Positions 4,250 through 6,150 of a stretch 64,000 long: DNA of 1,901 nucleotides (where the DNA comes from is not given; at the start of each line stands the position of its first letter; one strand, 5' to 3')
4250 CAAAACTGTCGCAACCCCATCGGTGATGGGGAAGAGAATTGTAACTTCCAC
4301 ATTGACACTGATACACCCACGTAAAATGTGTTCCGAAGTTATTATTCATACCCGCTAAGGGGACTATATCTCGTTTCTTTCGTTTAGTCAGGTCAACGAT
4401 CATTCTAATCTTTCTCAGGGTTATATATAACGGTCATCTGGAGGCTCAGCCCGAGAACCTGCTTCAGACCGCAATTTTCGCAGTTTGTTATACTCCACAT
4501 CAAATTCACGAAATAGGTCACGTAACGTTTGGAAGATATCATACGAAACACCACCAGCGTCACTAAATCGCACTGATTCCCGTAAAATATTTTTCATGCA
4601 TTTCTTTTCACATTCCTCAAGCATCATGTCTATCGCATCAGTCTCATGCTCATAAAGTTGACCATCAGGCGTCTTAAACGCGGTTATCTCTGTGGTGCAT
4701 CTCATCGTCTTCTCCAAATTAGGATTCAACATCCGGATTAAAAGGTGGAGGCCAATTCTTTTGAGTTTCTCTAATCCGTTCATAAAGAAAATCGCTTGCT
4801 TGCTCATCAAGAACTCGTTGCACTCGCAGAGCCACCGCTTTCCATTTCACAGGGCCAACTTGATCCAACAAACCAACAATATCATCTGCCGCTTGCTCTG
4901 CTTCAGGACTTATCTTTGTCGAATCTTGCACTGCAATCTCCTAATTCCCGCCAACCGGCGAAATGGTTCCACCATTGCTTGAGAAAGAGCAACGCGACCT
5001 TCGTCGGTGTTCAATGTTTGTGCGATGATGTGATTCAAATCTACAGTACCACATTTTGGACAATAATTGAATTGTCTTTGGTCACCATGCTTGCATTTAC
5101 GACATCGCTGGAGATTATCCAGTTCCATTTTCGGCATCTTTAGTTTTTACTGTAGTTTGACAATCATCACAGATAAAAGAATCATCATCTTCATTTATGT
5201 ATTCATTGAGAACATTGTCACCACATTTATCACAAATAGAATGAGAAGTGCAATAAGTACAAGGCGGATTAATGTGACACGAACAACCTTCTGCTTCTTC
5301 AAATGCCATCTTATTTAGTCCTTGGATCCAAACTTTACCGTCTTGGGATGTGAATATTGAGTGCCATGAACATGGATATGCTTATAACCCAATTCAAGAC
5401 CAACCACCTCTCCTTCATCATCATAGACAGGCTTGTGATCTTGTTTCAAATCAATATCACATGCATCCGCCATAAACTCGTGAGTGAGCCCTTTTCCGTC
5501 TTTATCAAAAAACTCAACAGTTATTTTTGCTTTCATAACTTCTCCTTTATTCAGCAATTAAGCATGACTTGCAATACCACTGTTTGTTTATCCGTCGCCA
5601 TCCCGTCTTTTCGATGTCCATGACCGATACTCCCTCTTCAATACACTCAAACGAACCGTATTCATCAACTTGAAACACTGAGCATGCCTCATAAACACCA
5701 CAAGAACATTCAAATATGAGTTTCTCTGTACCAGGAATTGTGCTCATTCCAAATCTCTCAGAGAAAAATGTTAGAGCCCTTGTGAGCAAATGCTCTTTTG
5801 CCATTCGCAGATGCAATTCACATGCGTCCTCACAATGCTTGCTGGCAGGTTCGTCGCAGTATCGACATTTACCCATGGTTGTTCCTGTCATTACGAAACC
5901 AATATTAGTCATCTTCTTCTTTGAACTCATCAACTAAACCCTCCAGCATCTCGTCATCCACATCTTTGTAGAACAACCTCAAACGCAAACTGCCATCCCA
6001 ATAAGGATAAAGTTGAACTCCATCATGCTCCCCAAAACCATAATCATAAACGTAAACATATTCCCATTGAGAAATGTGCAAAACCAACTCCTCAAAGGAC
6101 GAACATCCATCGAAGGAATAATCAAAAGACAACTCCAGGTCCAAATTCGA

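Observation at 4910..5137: A zinc-ribbon mini-protein whose C-terminal half is a near-exact copy of the capsid N-terminus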

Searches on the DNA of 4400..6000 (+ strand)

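Call 8: search_dna_similar(query=window:4400-6000:+, collection=phages, mode=distant)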
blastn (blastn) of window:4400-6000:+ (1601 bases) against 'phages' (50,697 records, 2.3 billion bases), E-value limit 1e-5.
No match.

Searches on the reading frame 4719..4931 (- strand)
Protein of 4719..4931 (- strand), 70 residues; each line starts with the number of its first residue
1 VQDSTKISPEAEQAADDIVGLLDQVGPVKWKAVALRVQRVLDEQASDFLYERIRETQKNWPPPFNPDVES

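Call 9: search_protein_families(library=pfam, proteins=[window:4719-4931:-], max_evalue=0.01)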
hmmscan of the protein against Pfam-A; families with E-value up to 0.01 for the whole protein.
window:4719-4931:- (70 aa): 0 families

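Call 10: search_protein_families(library=phrogs, proteins=[window:4719-4931:-], max_evalue=0.01)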
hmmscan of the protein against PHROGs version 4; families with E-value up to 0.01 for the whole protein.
window:4719-4931:- (70 aa): 1 family
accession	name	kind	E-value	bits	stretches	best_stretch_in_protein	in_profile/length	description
phrog_26638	-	unknown function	0.0058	17.7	0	19-37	22-40/51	-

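Call 30: find_related_loci(query=window:4719-4931:-, collection=viral_contigs, flank=6000)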
Query window:4719-4931:- (70 aa) in viral_contigs; peptide patterns used: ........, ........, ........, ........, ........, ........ (x = any residue, [..] = any of these).
14 stretches matched a pattern, but none encodes a relative of the query by tblastn (E <= 1e-3).

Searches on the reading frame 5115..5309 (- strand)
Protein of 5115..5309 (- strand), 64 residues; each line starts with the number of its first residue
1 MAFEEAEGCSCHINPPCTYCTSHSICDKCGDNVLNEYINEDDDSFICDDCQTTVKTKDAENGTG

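Call 9: search_protein_families(library=pfam, proteins=[window:5115-5309:-], max_evalue=0.01)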
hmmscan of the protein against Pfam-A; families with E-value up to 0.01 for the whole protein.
window:5115-5309:- (64 aa): 1 family
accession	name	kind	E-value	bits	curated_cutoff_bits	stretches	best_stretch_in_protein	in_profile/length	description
PF24458.1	DUF7573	-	0.00056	20.2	30.2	1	22-51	10-37/39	Domain of unknown function (DUF7573)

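Call 10: search_protein_families(library=phrogs, proteins=[window:5115-5309:-], max_evalue=0.01)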
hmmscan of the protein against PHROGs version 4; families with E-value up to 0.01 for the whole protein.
window:5115-5309:- (64 aa): 1 family
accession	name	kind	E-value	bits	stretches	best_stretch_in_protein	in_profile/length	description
phrog_22771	-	unknown function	1.6e-05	26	1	4-43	29-69/145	-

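Call 27: find_encoding_contigs(protein=window:5115-5309:-, flank=10000)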
Protein window:5115-5309:- (64 aa): 2 contigs read that carry it; 2 places shown.
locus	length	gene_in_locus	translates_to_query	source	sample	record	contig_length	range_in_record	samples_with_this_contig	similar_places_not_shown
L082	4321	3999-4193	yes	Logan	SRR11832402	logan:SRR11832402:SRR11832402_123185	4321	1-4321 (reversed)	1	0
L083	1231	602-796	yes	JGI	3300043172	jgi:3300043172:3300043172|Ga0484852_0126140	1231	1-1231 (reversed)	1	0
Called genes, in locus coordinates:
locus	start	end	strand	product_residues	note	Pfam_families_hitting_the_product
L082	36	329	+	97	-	-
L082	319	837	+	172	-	-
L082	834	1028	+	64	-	-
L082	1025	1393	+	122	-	-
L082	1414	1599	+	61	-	-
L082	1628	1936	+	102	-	-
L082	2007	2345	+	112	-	-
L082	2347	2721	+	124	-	-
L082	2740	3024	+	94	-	-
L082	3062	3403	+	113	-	-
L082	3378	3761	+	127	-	-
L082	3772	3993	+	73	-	-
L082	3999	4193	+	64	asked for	-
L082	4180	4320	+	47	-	?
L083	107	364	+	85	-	-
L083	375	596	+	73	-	-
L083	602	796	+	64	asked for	-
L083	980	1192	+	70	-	-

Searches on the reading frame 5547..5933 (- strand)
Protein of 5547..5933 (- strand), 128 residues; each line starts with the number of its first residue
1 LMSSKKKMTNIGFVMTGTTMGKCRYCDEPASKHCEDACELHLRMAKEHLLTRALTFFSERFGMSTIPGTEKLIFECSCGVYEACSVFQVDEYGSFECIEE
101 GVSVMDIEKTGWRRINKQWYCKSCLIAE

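Call 26: find_encoding_contigs(protein=window:5547-5933:-, flank=10000)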
Protein window:5547-5933:- (128 aa): no gene with exactly this product is on record in the collection.

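Call 29: find_related_loci(query=window:5547-5933:-, collection=viral_contigs, flank=6000)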
Query window:5547-5933:- (128 aa) in viral_contigs; peptide patterns used: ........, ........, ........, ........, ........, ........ (x = any residue, [..] = any of these).
2 stretches matched a pattern, but none encodes a relative of the query by tblastn (E <= 1e-3).
